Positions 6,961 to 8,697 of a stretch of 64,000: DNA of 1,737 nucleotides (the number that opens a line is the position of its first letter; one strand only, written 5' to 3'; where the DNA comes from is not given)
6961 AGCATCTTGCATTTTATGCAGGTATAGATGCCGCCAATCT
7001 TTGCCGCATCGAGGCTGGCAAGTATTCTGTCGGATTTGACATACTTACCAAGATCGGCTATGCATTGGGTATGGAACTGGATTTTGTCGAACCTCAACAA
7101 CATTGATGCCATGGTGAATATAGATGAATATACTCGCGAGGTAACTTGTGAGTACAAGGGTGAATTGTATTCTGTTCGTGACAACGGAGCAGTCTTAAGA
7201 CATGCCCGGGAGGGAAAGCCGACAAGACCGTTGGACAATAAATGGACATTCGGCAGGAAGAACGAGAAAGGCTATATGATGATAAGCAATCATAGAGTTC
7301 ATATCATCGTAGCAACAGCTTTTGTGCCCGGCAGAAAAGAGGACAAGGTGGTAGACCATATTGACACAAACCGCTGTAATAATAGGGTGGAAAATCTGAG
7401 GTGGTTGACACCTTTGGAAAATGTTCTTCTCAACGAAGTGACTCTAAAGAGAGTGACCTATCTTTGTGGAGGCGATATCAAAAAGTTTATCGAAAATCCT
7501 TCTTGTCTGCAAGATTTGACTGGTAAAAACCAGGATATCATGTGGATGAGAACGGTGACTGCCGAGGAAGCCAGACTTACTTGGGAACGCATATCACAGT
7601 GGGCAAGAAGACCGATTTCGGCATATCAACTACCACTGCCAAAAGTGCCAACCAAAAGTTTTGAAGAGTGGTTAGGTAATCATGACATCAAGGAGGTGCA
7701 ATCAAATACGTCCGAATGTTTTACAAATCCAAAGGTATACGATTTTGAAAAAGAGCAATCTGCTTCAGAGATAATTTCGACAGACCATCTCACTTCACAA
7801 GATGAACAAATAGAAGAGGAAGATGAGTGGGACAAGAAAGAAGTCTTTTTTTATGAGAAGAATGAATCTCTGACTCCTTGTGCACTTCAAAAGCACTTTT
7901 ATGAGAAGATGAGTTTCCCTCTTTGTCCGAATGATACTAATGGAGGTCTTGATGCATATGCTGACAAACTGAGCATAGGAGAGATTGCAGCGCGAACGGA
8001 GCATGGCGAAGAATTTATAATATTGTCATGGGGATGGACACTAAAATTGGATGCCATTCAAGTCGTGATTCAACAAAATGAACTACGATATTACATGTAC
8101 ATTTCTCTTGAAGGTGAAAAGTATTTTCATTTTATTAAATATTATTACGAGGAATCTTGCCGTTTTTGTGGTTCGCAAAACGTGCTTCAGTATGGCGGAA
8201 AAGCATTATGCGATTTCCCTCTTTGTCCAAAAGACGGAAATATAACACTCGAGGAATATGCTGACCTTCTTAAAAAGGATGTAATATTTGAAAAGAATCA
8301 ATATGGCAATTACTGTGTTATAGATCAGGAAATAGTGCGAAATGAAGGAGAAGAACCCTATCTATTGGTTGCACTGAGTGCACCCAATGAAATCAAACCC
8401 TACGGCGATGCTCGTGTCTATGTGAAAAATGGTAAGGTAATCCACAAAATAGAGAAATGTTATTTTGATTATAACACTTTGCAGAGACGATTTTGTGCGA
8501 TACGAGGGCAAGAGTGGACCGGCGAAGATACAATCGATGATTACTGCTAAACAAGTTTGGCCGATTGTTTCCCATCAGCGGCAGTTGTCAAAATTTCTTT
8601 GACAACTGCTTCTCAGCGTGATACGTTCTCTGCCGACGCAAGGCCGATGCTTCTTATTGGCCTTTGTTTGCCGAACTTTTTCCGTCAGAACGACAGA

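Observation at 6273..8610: AT-rich islet encoding an XRE-HTH protein plus a long, internally duplicated HNH nuclease: candidate uncharacterised two-gene defence or addiction module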

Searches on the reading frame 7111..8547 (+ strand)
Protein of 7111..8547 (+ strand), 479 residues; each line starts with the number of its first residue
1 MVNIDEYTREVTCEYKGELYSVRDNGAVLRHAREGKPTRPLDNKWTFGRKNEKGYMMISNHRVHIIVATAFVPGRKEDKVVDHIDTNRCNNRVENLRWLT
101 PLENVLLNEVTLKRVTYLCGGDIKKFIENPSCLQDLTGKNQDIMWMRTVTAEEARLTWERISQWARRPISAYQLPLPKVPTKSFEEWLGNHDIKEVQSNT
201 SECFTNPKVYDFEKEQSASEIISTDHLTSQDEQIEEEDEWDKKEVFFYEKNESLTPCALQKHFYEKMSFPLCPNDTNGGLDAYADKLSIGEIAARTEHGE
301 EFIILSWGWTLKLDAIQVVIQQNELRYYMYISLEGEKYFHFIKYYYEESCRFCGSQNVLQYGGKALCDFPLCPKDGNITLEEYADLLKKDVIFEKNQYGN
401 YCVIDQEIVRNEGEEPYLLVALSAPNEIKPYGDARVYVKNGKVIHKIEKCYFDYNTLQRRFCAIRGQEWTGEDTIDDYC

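Call 4: search_protein_families(library=pfam, proteins=[window:7111-8547:+], max_evalue=1)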
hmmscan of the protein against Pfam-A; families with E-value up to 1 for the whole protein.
window:7111-8547:+ (479 aa): 2 families
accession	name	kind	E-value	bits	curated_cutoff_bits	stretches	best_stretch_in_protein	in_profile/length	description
PF13392.12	HNH_3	-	1.3e-12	47.6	24.8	1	62-105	2-45/46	HNH endonuclease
PF02618.21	YceG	-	0.13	12.2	32.4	1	128-242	53-144/275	YceG-like family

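Call 5: search_protein_families(library=padloc, proteins=[window:7111-8547:+], max_evalue=1)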
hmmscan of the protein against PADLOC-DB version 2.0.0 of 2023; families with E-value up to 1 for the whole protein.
window:7111-8547:+ (479 aa): 1 family
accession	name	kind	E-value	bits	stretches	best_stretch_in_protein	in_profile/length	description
PDLC03687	HEase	-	7e-12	43.6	1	59-105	52-98/178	homing endonuclease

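Call 6: search_protein_families(library=phrogs, proteins=[window:7111-8547:+], max_evalue=1)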
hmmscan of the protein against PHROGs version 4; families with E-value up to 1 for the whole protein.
window:7111-8547:+ (479 aa): 14 families
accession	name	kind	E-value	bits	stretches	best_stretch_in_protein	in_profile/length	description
phrog_59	-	DNA, RNA and nucleotide metabolism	2.6e-18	67.6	1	15-105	143-232/423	HNH endonuclease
phrog_959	-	DNA, RNA and nucleotide metabolism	1.7e-15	58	1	16-108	14-106/138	HNH endonuclease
phrog_1492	-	DNA, RNA and nucleotide metabolism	1.9e-10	41.4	1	50-105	95-156/414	HNH endonuclease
phrog_99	-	DNA, RNA and nucleotide metabolism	5.3e-09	37.2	1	48-104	143-201/383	HNH endonuclease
phrog_4578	-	DNA, RNA and nucleotide metabolism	8.2e-08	33.2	1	55-105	6-56/130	HNH endonuclease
phrog_826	-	DNA, RNA and nucleotide metabolism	0.00018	22.1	1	45-106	88-156/281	HNH endonuclease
phrog_15471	-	DNA, RNA and nucleotide metabolism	0.00033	21.5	1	57-103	28-75/183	HNH endonuclease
phrog_7545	-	DNA, RNA and nucleotide metabolism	0.0014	19.8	1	46-101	60-126/160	HNH endonuclease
phrog_10822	-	DNA, RNA and nucleotide metabolism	0.0018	19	1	81-101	121-141/245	HNH endonuclease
phrog_30377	-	DNA, RNA and nucleotide metabolism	0.0035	18.5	1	63-105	12-52/82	HNH endonuclease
phrog_14913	-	DNA, RNA and nucleotide metabolism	0.0068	17.5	1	76-101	56-81/149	HNH endonuclease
phrog_37683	-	unknown function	0.044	13.9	1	62-105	162-205/279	-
phrog_17657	-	DNA, RNA and nucleotide metabolism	0.11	13.3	1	62-99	121-165/168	HNH endonuclease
phrog_10730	-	DNA, RNA and nucleotide metabolism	0.13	12.9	1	75-113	108-146/234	HNH endonuclease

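Call 7: search_protein_families(library=ncbifam, proteins=[window:7111-8547:+], max_evalue=1)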
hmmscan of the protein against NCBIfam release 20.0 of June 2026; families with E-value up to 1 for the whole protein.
window:7111-8547:+ (479 aa): 4 families
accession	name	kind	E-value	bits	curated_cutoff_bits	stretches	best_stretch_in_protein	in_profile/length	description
NF003575.0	PRK05248.1-2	equivalog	0.0044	17.1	133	1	296-360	51-112/122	hypothetical protein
NF003576.0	PRK05248.1-3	equivalog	0.0098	16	180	1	308-360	62-108/120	hypothetical protein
NF040719.1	Lar0958_adhesin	exception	0.013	13.4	1200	1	99-208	747-854/1222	Lar_0958 family LPXTG-anchored mucus adhesin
NF003574.0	PRK05248.1-1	equivalog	0.064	13.4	197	1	294-360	46-108/120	protein YacL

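Call 10: find_homologous_proteins(query=window:7111-8547:+, max_evalue=0.001)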
Query window:7111-8547:+ (479 aa): 3786 proteins with E <= 0.001 among 8000 candidates; the best 120 are listed.
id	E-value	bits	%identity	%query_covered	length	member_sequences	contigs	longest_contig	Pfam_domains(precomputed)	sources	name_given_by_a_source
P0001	0.0e+0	1134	100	100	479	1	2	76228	PF13392.13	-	-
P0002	1.8e-206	704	88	65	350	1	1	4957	-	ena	-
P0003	5.3e-172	591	56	100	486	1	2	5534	PF13392.13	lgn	-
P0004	1.5e-171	589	57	100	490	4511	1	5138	PF13392.13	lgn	-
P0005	2.8e-171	588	57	100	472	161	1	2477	PF13392.13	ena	-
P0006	2.1e-170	585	57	100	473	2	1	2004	PF13392.13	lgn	-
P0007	3.0e-170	585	56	100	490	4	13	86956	PF13392.13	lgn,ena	-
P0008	6.7e-169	580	56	100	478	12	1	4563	PF13392.13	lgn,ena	-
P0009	2.7e-168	578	55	100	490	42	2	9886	PF13392.13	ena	-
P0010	8.4e-168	577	55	99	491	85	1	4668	PF13392.13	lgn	-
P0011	1.1e-166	573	55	100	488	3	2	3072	PF13392.13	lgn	-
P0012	1.9e-165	569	55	99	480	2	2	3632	PF13392.13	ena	-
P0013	2.1e-165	569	55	100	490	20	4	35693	PF13392.13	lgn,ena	-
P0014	2.6e-165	569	55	100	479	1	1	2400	PF13392.13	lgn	-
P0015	3.5e-165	568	55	100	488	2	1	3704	PF13392.13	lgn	-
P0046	4.5e-156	538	54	100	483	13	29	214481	PF13392.13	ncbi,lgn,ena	-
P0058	2.1e-149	516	51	100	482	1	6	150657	PF13392.13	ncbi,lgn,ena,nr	ncbi:MAG: HNH endonuclease [Bacteroidaceae bacterium]|nr:HNH endonuclease [Bacteroidaceae bacterium]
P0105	2.9e-81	291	42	62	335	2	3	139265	PF13392.13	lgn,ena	-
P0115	1.0e-80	290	65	36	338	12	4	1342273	PF13392.13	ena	-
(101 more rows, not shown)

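Call 11: find_encoding_contigs(protein=P0007, flank=6000, max_places=4)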
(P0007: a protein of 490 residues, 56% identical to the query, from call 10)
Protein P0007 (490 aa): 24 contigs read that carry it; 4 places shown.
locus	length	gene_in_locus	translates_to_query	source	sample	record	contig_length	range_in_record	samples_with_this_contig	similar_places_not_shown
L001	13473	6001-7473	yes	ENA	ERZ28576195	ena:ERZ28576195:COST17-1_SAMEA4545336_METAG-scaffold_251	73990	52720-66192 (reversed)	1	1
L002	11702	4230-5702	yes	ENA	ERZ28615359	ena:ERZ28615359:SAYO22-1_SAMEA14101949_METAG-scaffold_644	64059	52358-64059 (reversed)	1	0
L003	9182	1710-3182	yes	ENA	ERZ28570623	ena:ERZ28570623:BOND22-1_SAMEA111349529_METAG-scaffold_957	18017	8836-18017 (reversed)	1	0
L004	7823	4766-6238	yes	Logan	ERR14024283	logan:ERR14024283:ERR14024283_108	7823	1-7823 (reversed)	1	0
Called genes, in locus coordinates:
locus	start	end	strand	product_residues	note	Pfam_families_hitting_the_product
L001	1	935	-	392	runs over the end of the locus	PF07690:MFS_1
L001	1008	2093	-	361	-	PF03601:Cons_hypoth698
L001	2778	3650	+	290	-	PF00140:Sigma70_r1_2, PF04542:Sigma70_r2, PF04539:Sigma70_r3, PF04545:Sigma70_r4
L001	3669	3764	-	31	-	-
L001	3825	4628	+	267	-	-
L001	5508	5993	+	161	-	-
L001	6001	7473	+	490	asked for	PF13392:HNH_3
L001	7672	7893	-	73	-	-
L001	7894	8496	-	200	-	-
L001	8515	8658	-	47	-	-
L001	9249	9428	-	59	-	-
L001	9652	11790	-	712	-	PF13623:SurA_N_2, PF13624:SurA_N_3, PF00639:Rotamase (faint), PF13145:Rotamase_2 (weak), PF13616:Rotamase_3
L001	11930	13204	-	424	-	PF01595:CNNM, PF00571:CBS (faint), PF03471:CorC_HlyC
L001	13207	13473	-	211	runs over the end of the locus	-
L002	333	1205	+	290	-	PF00140:Sigma70_r1_2, PF04542:Sigma70_r2, PF04539:Sigma70_r3, PF04545:Sigma70_r4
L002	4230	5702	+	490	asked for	PF13392:HNH_3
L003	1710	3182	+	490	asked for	PF13392:HNH_3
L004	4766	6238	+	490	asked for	PF13392:HNH_3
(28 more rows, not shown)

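Call 12: find_encoding_contigs(protein=P0046, flank=6000, max_places=4)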
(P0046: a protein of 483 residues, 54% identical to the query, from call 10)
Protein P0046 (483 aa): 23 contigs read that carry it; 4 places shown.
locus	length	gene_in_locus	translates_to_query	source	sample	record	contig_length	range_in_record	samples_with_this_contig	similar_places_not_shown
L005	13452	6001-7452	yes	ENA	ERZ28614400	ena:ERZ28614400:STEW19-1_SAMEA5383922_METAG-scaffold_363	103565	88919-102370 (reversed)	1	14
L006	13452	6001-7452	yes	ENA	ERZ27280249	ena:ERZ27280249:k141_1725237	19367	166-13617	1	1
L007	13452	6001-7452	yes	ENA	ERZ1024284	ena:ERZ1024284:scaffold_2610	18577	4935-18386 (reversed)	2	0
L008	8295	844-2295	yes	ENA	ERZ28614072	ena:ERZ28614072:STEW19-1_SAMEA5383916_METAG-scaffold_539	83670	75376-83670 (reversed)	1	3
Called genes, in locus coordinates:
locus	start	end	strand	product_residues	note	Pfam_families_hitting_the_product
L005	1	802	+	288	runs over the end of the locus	PF22200:ExsA_N, PF00165:HTH_AraC (weak), PF12833:HTH_18, PF00165:HTH_AraC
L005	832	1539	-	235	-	-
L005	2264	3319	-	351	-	-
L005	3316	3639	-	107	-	PF02026:RyR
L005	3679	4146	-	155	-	-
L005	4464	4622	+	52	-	-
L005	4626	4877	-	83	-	-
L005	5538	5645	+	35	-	-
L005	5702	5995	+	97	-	-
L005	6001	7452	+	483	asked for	PF13392:HNH_3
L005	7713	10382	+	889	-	PF01074:Glyco_hydro_38N, PF09261:Alpha-mann_mid, PF07748:Glyco_hydro_38C, PF17677:Glyco_hydro38C2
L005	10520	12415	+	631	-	PF05496:RuvB_N (faint), PF13177:DNA_pol3_delta2, PF13401:AAA_22 (weak), PF00004:AAA, PF22608:DNAX_ATPase_lid, PF28557:DUF8439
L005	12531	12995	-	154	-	PF14489:QueF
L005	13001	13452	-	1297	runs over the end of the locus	PF14200:RicinB_lectin_2 (weak), PF03663:Glyco_hydro_76, PF03422:CBM_6, PF00754:F5_F8_type_C (faint), PF22633:F5_F8_type_C_2 (faint)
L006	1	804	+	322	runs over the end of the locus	?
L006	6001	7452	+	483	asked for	PF13392:HNH_3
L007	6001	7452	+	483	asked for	PF13392:HNH_3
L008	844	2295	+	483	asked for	PF13392:HNH_3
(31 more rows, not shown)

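Call 13: find_encoding_contigs(protein=P0058, flank=6000, max_places=3)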
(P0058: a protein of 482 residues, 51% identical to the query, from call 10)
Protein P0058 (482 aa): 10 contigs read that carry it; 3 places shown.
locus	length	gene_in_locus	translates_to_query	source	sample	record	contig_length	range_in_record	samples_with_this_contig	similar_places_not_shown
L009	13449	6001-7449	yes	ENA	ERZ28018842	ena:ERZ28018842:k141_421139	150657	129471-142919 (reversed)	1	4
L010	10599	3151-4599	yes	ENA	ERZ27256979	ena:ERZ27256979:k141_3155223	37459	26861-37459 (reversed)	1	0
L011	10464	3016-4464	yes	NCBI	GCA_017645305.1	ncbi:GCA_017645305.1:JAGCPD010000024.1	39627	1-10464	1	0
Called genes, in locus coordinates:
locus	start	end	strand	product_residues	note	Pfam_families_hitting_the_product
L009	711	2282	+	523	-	PF04545:Sigma70_r4 (faint), PF08281:Sigma70_r4_2 (weak), PF13384:HTH_23 (weak), PF13412:HTH_24 (faint), PF22483:Mu-transpos_C_2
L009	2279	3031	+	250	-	PF01695:IstB_IS21, PF00004:AAA (faint)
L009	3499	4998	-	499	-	PF01406:tRNA-synt_1e, PF09334:tRNA-synt_1g (weak), PF09190:DALR_2, PF23493:CysS_C (weak)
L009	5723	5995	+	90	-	-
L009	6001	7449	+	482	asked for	PF13392:HNH_3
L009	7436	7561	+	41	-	-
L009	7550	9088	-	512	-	-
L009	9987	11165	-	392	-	PF00155:Aminotran_1_2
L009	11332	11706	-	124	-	PF04205:FMN_bind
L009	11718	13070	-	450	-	PF00248:Aldo_ket_red, PF13187:Fer4_9 (weak)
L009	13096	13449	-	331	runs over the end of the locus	PF01207:Dus, PF01180:DHO_dh (faint)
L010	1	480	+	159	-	?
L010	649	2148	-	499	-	PF01406:tRNA-synt_1e, PF09334:tRNA-synt_1g (weak), PF09190:DALR_2, PF23493:CysS_C (weak)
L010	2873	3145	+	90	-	-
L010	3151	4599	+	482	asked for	PF13392:HNH_3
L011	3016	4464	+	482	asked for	PF13392:HNH_3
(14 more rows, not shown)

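Call 29: predict_structure(alignment_id=A2)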
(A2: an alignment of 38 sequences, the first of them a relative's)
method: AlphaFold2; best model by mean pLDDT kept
length: 479 residues; sequences in the alignment: 38
mean_pLDDT: 77.5   pTM: 0.51
mean pLDDT of the five models: 77.5, 76.7, 74.8, 74.5, 74.3
residues with pLDDT >= 90: 203; 70-90: 138; 50-70: 73; < 50: 65
segments of 3 or more residues with pLDDT < 50: 1-7, 168-178, 191-233
pLDDT, mean of each block of 10 residues (from residue 1): 49 90 88 87 88 83 86 60 54 59 69 74 81 57 66 80 58 37 56 31 26 28 34 58 86 96 96 95 96 96 96 96 93 96 90 95 92 95 97 94 96 93 91 95 94 90 91 62
secondary structure, 60 per line:
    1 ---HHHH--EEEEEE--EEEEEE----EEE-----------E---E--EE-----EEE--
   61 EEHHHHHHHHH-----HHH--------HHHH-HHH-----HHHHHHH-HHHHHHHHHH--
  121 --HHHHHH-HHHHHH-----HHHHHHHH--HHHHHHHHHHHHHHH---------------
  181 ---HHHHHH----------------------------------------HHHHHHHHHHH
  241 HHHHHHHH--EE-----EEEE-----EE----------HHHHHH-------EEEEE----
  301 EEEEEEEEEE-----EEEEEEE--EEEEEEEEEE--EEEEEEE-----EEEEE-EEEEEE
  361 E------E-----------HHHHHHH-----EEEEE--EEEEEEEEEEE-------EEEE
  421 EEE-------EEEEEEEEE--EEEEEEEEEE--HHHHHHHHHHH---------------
elements in order: H4-7 E10-15 E18-23 E28-30 E56-58 H63-71 H88-91 H101-107 H109-118 H123-128 H130-135 H141-148 H151-165 H184-189 H230-248 E258-261 H279-284 E292-296 E301-310 E316-322 E325-334 E337-343 E349-353 E355-361 H380-386 E392-396 E399-409 E417-423 E431-439 E442-451 H454-464

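Call 31: fold_search(model_id=the predicted structure, library=pdb)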
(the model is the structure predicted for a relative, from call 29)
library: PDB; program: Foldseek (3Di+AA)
matches with E <= 10: 353; with E <= 0.001: 0
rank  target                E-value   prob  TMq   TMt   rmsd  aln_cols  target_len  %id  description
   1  1g83_A                3.0e-01  0.06  0.08  0.17  14.7       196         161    9  CRYSTAL STRUCTURE OF FYN SH3-SH2 (released 2001-05-30)
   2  5o9z_w                6.7e-01  0.08  0.09  0.04  20.6       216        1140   10  Cryo-EM structure of a pre-catalytic human spliceosome primed for activation (B complex) (released 2017-08-16)
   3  7obm                  7.0e-01  0.08  0.10  0.08  14.4       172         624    9  Crystal structure of the human Prolyl Endopeptidase-Like protein short form (residues 90-727) (released 2021-11-10)
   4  6pon_B                7.8e-01  0.16  0.09  0.15  14.8       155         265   10  CRYSTAL STRUCTURE OF THE N-TERMINAL DOMAIN OF FIBRONECTIN- BINDING PROTEIN PAVA FROM STREPTOCOCCUS PNEUMONIAE (released 2019-07-31)
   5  6pon_A                9.2e-01  0.15  0.09  0.16  14.9       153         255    8  CRYSTAL STRUCTURE OF THE N-TERMINAL DOMAIN OF FIBRONECTIN- BINDING PROTEIN PAVA FROM STREPTOCOCCUS PNEUMONIAE (released 2019-07-31)
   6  6jla_B                9.2e-01  0.05  0.10  0.20  23.3       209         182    7  Crystal structure of a mouse ependymin related protein (released 2020-03-04)
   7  9nu9                  9.7e-01  0.03  0.09  0.08  15.5       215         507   10  X-ray Crystal Structure of Fission Yeast Fsc1 protein in C2 Symmetry (released 2026-04-01)
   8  9lvk_E                1.0e+00  0.07  0.10  0.15  12.9       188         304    7  Cryo-EM structure of CASTOR1 bound human GATOR2 complex (released 2025-08-13)
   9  6jla_D                1.1e+00  0.04  0.09  0.18  22.3       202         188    8  Crystal structure of a mouse ependymin related protein (released 2020-03-04)
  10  4jx6_A                1.1e+00  0.47  0.09  0.08   3.9        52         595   19  Structure of the carboxyl transferase domain Y628A from Rhizobium etli pyruvate carboxylase with pyruvate (released 2013-05-29)
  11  4jx6_C                1.2e+00  0.25  0.09  0.07   4.3        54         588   22  Structure of the carboxyl transferase domain Y628A from Rhizobium etli pyruvate carboxylase with pyruvate (released 2013-05-29)
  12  8rox_A                1.2e+00  0.05  0.10  0.14  19.2       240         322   10  Structure of the human DDB1-DDA1-DCAF15 E3 ubiquitin ligase bound to compound furan 12 (released 2024-04-03)
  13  3doa                  1.3e+00  0.08  0.08  0.13  14.1       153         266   10  The crystal structure of the fibrinogen binding protein from Staphylococcus aureus (released 2008-09-30)
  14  7zjz                  1.3e+00  0.05  0.09  0.07  14.0       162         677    7  catalytically non active S532A mutant of oligopeptidase B from S. proteomaculans (released 2023-01-18)
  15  4jx4_A                1.4e+00  0.23  0.09  0.07   4.3        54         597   22  Structure of the carboxyl transferase domain from Rhizobium etli pyruvate carboxylase (released 2013-05-29)
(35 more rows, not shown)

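Call 37: fold_search(model_id=the predicted structure, library=viral)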
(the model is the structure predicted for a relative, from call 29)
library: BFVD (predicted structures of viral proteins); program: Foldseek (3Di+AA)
matches with E <= 10: 238; with E <= 0.001: 1
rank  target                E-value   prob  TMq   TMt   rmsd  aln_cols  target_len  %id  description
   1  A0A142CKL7            1.1e-04  1.00  0.16  0.14   5.9       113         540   27  (no name in the UniProt tables at hand)
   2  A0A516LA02            1.6e-03  1.00  0.16  0.38   5.0       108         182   28  (no name in the UniProt tables at hand)
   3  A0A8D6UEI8            3.6e-03  1.00  0.15  0.28   6.2       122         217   29  HNH endonuclease [Enterococcus phage dArtagnan]
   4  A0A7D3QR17            4.5e-03  0.99  0.16  0.34  15.8       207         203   16  (no name in the UniProt tables at hand)
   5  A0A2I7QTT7            5.5e-03  1.00  0.15  0.56   8.3       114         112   26  (no name in the UniProt tables at hand)
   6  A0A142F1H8            2.3e-02  0.99  0.14  0.37   8.0       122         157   30  HNH homing endonuclease [Bacillus phage Shbh1]
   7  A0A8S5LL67            4.3e-02  0.85  0.15  0.30  14.4       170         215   24  Homing endonuclease [Siphoviridae sp. ctKcB20]
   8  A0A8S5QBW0            4.3e-02  0.82  0.16  0.24  14.5       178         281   24  Homing endonuclease [Siphoviridae sp. ctKyp3]
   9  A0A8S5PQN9            4.8e-02  0.69  0.15  0.24  16.8       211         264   16  Homing endonuclease [Myoviridae sp. ctwwN25]
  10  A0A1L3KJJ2            8.3e-02  0.09  0.11  0.12  24.7       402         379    9  (no name in the UniProt tables at hand)
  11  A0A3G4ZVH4            9.8e-02  0.91  0.14  0.22   7.9       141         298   22  HNH endonuclease (Fragment) [Edafosvirus sp.]
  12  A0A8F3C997            1.8e-01  0.82  0.14  0.36   6.3       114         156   24  HNH endonuclease [Escherichia phage vB_EcoP_SU7]
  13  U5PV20                2.2e-01  0.80  0.16  0.47   9.1       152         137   19  HNH homing endonuclease [Salmonella phage Maynard]
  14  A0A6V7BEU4            2.2e-01  0.66  0.10  0.35   5.5        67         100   12  (no name in the UniProt tables at hand)
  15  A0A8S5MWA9            2.5e-01  0.04  0.09  0.06  27.2       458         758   10  Structural protein [Myoviridae sp. ct3wi9]
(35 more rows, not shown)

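Call 40: find_encoding_contigs(protein=P0105, flank=5000, max_places=3)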
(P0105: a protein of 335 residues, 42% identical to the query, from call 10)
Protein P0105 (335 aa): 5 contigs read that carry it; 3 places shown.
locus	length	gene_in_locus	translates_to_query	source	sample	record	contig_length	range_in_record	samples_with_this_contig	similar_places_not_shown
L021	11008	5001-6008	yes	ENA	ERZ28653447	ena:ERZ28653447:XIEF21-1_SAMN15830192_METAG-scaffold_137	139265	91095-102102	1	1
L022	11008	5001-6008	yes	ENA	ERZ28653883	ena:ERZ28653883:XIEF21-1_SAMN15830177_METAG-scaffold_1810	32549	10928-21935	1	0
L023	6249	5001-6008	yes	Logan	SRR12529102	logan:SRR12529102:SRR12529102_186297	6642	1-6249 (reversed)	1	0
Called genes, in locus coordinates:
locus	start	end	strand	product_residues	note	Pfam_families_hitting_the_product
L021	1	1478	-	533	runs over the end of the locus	PF01725:Ham1p_like, PF13207:AAA_17, PF13238:AAA_18 (weak)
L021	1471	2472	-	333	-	PF00288:GHMP_kinases_N (weak)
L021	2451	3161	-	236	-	-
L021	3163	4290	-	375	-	PF02086:MethyltransfD12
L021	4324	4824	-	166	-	PF12844:HTH_19 (weak), PF13443:HTH_26, PF13560:HTH_31, PF01381:HTH_3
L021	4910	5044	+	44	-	-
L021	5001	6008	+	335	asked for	PF13392:HNH_3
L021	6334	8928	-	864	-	PF02861:Clp_N, PF23569:NBD_SMAX1, PF00004:AAA, PF17871:AAA_lid_9, PF00004:AAA, PF07724:AAA_2, PF07728:AAA_5, PF10431:ClpB_D2-small, +10 more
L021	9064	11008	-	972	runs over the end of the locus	PF25852:DUF6242_C (faint), PF14870:PSII_BNR (faint), PF24316:Tli3 (faint), PF02012:BNR (faint), PF15902:Sortilin-Vps10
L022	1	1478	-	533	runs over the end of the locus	PF01725:Ham1p_like, PF13207:AAA_17, PF13238:AAA_18 (weak)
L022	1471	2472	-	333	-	PF00288:GHMP_kinases_N (weak)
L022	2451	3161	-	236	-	-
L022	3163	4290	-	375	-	PF02086:MethyltransfD12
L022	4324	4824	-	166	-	PF12844:HTH_19 (weak), PF13443:HTH_26, PF13560:HTH_31, PF01381:HTH_3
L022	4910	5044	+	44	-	-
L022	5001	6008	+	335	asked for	PF13392:HNH_3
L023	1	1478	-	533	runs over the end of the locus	PF01725:Ham1p_like, PF13207:AAA_17, PF13238:AAA_18 (weak)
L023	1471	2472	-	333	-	PF00288:GHMP_kinases_N (weak)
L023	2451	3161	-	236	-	-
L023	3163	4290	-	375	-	PF02086:MethyltransfD12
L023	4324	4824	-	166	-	PF12844:HTH_19 (weak), PF13443:HTH_26, PF13560:HTH_31, PF01381:HTH_3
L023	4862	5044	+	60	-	-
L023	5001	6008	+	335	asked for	PF13392:HNH_3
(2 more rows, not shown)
